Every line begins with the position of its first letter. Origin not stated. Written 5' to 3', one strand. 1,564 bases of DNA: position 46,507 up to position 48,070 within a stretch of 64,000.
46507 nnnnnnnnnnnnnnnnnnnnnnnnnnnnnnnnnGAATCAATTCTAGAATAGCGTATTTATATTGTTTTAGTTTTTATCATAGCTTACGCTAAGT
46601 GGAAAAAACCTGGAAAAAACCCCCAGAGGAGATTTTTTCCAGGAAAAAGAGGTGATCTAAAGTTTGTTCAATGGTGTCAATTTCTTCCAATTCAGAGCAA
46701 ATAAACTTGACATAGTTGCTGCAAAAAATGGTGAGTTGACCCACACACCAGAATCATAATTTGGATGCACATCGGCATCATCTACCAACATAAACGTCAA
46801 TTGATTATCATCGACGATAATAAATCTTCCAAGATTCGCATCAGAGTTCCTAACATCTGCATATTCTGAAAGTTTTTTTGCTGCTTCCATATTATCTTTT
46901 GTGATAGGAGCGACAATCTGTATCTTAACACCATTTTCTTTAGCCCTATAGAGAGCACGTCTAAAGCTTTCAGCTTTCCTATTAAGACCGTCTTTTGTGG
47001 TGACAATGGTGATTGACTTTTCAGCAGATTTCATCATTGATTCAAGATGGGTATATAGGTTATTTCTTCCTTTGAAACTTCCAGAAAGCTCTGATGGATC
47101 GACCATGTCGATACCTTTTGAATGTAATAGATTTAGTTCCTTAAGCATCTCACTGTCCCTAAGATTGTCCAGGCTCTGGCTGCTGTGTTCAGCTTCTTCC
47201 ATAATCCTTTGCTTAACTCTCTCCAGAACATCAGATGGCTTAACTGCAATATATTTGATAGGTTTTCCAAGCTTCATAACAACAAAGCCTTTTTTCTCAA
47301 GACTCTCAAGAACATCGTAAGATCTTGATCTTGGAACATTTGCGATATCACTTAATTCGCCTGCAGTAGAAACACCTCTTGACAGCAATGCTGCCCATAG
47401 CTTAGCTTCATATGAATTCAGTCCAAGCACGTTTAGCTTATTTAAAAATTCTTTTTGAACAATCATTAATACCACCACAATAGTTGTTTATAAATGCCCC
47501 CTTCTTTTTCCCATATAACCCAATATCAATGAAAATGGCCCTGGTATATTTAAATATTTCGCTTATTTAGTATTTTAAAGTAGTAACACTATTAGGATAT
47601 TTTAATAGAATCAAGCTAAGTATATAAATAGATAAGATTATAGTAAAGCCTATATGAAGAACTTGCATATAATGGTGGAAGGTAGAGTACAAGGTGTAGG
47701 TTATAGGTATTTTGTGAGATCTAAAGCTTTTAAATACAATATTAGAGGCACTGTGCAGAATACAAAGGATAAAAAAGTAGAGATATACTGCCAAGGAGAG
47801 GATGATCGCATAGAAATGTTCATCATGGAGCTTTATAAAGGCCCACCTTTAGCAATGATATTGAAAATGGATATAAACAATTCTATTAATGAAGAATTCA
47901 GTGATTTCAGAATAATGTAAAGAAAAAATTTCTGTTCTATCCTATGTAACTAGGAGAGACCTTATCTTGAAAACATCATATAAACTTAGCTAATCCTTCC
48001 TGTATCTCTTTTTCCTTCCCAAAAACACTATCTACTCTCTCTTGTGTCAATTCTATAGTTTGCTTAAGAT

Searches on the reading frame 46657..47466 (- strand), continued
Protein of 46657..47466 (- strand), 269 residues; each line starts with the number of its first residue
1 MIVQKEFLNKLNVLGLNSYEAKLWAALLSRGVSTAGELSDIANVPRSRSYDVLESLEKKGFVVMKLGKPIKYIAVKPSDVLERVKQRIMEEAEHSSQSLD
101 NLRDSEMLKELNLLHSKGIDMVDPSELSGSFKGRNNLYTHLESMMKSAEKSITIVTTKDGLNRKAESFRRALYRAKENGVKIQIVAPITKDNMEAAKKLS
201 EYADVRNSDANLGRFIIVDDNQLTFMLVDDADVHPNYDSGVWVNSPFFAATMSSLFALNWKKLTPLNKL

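Call 55: find_encoding_contigs(protein=P0024, flank=10000, max_places=1)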
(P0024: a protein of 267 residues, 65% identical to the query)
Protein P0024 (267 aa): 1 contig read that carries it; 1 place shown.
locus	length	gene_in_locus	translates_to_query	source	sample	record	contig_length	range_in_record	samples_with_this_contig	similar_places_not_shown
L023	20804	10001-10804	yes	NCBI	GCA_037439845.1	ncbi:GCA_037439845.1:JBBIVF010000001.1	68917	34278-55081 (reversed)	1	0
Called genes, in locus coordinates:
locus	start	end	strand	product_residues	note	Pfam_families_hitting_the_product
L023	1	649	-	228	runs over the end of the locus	PF01336:tRNA_anti-codon (weak)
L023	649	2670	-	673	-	PF14551:MCM_N, PF17207:MCM_OB, PF00493:MCM, PF01078:Mg_chelatase, PF17855:MCM_lid, PF21100:WHD_MCM (faint), PF21120:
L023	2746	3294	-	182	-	PF00352:TBP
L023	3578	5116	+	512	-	PF01935:DUF87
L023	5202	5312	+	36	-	-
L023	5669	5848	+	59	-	-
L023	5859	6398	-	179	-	-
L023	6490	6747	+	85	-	-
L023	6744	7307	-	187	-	-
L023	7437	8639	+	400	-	PF00149:Metallophos, PF12850:Metallophos_2 (weak)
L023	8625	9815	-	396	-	PF01411:tRNA-synt_2c, PF02272:DHHA1 (faint), PF07973:tRNA_SAD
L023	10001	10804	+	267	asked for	PF01978:TrmB, PF11495:TrmB_EBD_N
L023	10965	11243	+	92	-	-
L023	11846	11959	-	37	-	-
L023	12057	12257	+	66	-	-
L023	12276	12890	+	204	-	PF12705:PDDEXK_1 (weak)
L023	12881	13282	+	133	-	-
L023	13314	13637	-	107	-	-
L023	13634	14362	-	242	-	-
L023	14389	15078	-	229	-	PF01963:TraB_PrgY_gumN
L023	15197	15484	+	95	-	PF05239:PRC (weak)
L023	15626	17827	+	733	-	PF00270:DEAD, PF04851:ResIII, PF22590:Cas3-like_C_2 (faint), PF21210:RNA_helicase_helical, PF00271:Helicase_C, PF02732:ERCC4, PF12826:HHH_2 (weak)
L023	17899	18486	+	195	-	-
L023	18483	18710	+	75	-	-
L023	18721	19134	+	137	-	-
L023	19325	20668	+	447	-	PF00753:Lactamase_B, PF12706:Lactamase_B_2, PF22505:RNase_J_b_CASP, PF07521:RMMBL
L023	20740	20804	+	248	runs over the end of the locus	PF00705:PCNA_N, PF02144:Rad1 (weak), PF04139:Rad9 (weak), PF02747:PCNA_C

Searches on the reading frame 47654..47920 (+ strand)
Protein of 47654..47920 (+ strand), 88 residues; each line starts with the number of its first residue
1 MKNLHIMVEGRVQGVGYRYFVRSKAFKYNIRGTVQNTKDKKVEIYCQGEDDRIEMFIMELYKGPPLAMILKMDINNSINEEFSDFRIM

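Call 6: search_protein_families(library=pfam, proteins=[window:47654-47920:+], max_evalue=0.01)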
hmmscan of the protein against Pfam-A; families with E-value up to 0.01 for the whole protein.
window:47654-47920:+ (88 aa): 1 family
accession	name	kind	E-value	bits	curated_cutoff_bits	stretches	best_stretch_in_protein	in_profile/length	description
PF00708.24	Acylphosphatase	-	3e-24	85.5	22.5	1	5-87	2-85/85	Acylphosphatase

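Call 7: search_protein_families(library=ncbifam, proteins=[window:47654-47920:+], max_evalue=0.01)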
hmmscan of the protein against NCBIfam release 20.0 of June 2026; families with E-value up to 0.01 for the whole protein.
window:47654-47920:+ (88 aa): 30 families (the best 25 are shown)
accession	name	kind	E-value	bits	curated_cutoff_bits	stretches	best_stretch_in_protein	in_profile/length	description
NF011009.0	PRK14435.1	equivalog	1.4e-22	79.6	119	1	1-87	1-87/90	acylphosphatase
NF010995.0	PRK14420.1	equivalog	1.2e-21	77.1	110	1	1-88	1-89/91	acylphosphatase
NF011005.0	PRK14431.1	equivalog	3.1e-21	75.3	108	1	1-86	1-87/89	acylphosphatase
NF011007.0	PRK14433.1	equivalog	2.6e-19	69.2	100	1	1-87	1-87/88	acylphosphatase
NF011017.0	PRK14445.1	equivalog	1.7e-17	63.5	97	1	2-87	4-90/92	acylphosphatase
NF011008.0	PRK14434.1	equivalog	3.1e-17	62.6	86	1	1-87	1-90/92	acylphosphatase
NF011019.0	PRK14448.1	equivalog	2e-16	59.9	100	1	2-87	2-88/90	acylphosphatase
NF011012.0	PRK14440.1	equivalog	2.2e-16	59.8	103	1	2-86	3-88/90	acylphosphatase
NF011021.0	PRK14450.1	equivalog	1.3e-15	57.1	109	1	1-87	1-89/91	acylphosphatase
NF011022.0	PRK14451.1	equivalog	9.4e-15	54.7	91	1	6-87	9-90/91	acylphosphatase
NF010998.0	PRK14424.1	equivalog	1e-14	54.5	100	1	2-80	11-89/98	acylphosphatase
NF011000.0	PRK14426.1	equivalog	1.1e-14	54.2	89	1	5-87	7-91/92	acylphosphatase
NF010996.0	PRK14421.1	equivalog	1.3e-14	54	98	1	5-76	7-78/99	acylphosphatase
TIGR00143.1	hypF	equivalog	2.2e-14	52.6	466.1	1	6-88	1-82/741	carbamoyltransferase HypF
NF011010.0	PRK14436.1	equivalog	3.4e-14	53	117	1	4-87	6-89/91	acylphosphatase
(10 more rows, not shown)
